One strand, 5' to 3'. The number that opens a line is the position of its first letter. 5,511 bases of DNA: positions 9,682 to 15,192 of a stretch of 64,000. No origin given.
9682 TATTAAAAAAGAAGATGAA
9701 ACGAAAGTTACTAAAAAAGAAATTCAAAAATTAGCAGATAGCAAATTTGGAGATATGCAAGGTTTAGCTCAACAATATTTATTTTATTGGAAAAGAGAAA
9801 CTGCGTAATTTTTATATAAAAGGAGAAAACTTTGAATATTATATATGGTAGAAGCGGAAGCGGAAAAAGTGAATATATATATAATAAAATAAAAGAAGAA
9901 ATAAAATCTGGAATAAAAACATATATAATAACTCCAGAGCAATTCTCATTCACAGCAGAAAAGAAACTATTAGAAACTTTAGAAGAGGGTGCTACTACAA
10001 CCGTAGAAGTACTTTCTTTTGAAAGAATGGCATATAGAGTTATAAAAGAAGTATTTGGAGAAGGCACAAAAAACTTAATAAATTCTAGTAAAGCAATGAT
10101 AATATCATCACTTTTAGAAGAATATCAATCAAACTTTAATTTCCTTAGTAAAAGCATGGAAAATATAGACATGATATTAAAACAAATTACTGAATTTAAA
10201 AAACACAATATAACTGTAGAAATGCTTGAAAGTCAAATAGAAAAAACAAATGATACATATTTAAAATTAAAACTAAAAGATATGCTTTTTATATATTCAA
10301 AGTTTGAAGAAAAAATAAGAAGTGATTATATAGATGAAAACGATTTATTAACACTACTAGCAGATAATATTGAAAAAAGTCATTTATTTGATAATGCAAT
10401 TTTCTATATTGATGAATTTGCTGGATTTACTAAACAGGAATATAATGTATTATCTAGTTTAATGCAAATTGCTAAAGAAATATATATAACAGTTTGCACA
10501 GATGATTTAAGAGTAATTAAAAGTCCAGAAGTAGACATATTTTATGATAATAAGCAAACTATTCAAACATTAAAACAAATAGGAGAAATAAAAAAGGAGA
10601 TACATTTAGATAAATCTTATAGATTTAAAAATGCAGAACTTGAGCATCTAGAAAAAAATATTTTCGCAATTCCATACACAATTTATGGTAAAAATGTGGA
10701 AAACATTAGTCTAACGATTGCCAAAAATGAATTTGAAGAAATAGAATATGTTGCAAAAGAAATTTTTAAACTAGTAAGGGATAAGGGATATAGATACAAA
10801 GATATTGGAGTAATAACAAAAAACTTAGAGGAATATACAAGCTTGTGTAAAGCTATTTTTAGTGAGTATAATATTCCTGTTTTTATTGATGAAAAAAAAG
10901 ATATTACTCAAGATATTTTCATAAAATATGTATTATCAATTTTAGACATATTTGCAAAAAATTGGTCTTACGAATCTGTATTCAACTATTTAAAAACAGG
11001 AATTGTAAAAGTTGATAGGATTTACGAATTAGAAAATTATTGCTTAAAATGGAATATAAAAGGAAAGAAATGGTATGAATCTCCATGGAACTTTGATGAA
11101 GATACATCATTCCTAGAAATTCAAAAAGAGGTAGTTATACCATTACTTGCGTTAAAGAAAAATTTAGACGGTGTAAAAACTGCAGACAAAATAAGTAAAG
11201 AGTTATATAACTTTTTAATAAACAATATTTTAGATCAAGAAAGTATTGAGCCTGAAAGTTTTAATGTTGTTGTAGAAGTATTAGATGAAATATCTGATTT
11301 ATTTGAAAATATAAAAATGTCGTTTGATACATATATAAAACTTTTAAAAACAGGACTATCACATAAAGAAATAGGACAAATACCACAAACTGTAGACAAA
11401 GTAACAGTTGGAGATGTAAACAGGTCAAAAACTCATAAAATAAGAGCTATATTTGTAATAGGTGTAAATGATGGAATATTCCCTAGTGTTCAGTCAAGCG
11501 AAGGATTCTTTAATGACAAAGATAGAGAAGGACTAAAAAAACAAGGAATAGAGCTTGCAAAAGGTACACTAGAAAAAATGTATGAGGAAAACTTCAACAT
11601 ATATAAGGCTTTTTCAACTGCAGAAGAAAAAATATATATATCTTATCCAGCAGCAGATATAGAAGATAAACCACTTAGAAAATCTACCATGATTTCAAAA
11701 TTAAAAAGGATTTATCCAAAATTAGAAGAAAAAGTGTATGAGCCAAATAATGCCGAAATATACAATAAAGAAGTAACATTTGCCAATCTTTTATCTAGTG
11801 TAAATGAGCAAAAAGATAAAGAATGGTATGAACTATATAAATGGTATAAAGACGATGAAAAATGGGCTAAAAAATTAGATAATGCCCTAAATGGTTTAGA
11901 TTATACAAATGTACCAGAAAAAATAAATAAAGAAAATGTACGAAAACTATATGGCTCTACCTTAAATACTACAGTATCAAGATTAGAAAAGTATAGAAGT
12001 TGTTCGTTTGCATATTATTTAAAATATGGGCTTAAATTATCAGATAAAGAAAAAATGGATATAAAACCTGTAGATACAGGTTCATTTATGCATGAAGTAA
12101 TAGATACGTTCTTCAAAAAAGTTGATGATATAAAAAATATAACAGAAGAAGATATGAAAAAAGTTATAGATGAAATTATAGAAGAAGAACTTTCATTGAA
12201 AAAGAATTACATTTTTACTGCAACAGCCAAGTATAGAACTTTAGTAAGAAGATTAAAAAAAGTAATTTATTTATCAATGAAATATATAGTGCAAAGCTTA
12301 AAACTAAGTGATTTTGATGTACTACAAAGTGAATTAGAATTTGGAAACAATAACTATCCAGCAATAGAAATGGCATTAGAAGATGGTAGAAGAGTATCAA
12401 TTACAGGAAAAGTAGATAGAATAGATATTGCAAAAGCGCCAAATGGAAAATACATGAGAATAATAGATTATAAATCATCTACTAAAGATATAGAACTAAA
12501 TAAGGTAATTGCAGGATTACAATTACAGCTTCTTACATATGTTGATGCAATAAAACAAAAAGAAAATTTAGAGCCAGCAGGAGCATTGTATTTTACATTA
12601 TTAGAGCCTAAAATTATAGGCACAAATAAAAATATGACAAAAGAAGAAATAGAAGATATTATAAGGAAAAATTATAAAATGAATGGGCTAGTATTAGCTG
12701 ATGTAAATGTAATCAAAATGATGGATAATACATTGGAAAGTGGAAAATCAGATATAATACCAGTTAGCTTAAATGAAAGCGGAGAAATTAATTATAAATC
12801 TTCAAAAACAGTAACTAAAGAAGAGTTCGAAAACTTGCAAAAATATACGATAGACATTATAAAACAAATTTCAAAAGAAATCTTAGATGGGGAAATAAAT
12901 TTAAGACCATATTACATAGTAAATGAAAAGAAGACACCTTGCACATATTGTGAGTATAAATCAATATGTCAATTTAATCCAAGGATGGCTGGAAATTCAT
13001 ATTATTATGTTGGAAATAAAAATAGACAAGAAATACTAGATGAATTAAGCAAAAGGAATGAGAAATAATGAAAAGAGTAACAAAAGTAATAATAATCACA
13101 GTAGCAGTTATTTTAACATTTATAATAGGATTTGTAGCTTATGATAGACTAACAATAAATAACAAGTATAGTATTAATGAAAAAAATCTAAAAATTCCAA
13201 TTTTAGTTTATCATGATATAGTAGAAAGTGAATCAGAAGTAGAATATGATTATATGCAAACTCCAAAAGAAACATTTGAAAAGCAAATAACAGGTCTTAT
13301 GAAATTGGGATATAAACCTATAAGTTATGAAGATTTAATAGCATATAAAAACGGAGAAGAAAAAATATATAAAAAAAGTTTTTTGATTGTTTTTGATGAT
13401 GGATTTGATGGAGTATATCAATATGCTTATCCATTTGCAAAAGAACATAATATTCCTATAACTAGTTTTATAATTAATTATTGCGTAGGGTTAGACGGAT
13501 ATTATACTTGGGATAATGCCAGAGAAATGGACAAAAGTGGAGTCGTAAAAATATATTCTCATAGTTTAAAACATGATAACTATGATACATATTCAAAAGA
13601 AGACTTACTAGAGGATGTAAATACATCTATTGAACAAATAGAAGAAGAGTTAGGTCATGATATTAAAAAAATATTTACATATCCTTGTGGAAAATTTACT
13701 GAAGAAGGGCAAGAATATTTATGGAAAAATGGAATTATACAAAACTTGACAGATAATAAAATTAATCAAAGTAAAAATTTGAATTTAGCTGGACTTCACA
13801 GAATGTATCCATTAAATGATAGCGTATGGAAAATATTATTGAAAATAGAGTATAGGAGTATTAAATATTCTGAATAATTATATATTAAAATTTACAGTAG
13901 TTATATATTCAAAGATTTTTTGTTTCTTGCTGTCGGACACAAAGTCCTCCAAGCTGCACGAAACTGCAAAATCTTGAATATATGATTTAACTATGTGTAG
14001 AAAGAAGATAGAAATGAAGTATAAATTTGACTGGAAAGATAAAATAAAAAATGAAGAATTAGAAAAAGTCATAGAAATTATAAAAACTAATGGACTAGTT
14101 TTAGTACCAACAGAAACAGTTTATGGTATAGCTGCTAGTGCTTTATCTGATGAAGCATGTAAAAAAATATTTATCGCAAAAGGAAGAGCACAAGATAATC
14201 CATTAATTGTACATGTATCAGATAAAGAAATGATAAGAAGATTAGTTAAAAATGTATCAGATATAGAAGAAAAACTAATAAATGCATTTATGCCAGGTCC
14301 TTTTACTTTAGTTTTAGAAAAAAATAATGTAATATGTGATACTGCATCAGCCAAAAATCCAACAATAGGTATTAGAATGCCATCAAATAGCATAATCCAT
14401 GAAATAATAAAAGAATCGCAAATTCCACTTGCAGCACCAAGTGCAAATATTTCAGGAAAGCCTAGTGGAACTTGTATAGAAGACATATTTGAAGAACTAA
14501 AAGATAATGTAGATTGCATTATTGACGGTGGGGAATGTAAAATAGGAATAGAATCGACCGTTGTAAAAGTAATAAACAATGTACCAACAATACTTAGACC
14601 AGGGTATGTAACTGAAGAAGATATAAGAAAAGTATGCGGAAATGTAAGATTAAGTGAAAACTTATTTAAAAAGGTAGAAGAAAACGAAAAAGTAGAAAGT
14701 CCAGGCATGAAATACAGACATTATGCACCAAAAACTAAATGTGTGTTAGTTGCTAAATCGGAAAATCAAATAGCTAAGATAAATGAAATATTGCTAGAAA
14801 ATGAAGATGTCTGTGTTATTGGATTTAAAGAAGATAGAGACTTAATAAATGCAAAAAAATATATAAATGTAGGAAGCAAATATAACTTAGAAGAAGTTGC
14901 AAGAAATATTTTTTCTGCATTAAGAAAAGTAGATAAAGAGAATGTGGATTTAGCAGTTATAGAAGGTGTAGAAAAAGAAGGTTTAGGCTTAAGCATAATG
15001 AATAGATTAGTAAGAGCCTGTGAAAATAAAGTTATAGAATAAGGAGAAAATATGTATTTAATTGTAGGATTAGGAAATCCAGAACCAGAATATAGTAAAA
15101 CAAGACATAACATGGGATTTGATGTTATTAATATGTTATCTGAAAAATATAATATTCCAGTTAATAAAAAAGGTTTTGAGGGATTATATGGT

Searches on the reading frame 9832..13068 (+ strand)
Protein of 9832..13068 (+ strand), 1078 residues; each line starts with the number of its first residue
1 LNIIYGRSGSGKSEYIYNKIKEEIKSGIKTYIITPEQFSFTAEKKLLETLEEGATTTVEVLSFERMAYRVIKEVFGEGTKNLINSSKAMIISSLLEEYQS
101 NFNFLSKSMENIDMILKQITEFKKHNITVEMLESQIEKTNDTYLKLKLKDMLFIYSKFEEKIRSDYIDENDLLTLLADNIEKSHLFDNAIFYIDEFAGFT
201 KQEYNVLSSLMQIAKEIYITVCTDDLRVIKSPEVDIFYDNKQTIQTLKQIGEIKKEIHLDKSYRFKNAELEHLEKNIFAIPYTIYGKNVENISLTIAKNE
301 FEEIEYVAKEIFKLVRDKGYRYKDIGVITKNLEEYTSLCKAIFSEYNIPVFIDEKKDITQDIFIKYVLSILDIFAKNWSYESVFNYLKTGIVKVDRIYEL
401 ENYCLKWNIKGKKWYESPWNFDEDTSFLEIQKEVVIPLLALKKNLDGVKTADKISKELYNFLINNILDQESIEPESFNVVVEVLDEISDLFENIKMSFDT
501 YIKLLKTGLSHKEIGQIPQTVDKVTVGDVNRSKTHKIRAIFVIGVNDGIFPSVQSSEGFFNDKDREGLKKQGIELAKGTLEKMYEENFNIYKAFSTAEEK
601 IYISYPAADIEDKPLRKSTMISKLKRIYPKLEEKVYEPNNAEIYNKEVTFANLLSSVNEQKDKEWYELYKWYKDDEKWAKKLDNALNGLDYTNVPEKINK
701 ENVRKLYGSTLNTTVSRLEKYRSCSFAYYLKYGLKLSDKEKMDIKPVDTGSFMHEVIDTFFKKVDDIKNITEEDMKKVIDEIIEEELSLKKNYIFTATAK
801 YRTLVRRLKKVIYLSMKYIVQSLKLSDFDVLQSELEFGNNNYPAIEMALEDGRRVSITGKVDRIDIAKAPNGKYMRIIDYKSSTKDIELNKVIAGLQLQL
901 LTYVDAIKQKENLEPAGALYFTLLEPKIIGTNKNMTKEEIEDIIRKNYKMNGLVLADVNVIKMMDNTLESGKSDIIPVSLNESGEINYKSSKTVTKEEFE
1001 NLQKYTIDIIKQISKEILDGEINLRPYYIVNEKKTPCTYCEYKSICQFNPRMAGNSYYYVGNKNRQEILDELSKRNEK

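Call 12: search_protein_families(library=pfam, proteins=[window:9832-13068:+])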
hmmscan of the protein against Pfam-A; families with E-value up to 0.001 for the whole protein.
window:9832-13068:+ (1078 aa): 3 families
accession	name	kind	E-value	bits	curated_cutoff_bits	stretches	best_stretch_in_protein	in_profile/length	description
PF21445.3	ADDB_N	-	3e-71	240.4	26.6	1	3-274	1-290/290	ADDB, N-terminal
PF12705.13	PDDEXK_1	-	7.3e-38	131.3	22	1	714-1047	3-247/247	PD-(D/E)XK nuclease superfamily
PF14890.11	Intein_splicing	-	0.00021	21.6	35.8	0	84-639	5-96/155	Intein splicing domain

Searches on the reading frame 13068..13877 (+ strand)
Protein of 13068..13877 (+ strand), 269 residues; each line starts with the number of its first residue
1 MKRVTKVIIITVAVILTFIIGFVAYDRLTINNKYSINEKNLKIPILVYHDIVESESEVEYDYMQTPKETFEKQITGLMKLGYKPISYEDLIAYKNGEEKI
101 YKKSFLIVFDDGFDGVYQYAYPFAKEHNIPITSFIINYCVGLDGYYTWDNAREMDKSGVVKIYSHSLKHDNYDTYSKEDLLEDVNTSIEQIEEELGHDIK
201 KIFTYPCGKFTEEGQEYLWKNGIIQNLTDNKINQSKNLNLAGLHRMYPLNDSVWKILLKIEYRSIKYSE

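Call 12: search_protein_families(library=pfam, proteins=[window:13068-13877:+])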
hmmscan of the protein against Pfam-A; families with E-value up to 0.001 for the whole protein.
window:13068-13877:+ (269 aa): 1 family
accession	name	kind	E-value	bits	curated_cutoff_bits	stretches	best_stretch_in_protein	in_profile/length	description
PF01522.26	Polysacc_deac_1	-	6.1e-18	65.4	23.1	1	102-218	6-116/124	Polysaccharide deacetylase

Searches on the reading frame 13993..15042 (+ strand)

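Call 12: search_protein_families(library=pfam, proteins=[window:13993-15042:+])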
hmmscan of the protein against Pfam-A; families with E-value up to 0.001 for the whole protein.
window:13993-15042:+ (349 aa): 2 families
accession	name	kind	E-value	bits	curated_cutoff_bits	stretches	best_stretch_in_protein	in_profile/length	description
PF01300.24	Sua5_yciO_yrdC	-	1.3e-55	188.1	25.1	1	28-204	1-178/178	Telomere recombination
PF03481.19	Sua5_C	-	9.9e-35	120.5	22.9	1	206-342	1-134/136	Threonylcarbamoyl-AMP synthase, C-terminal domain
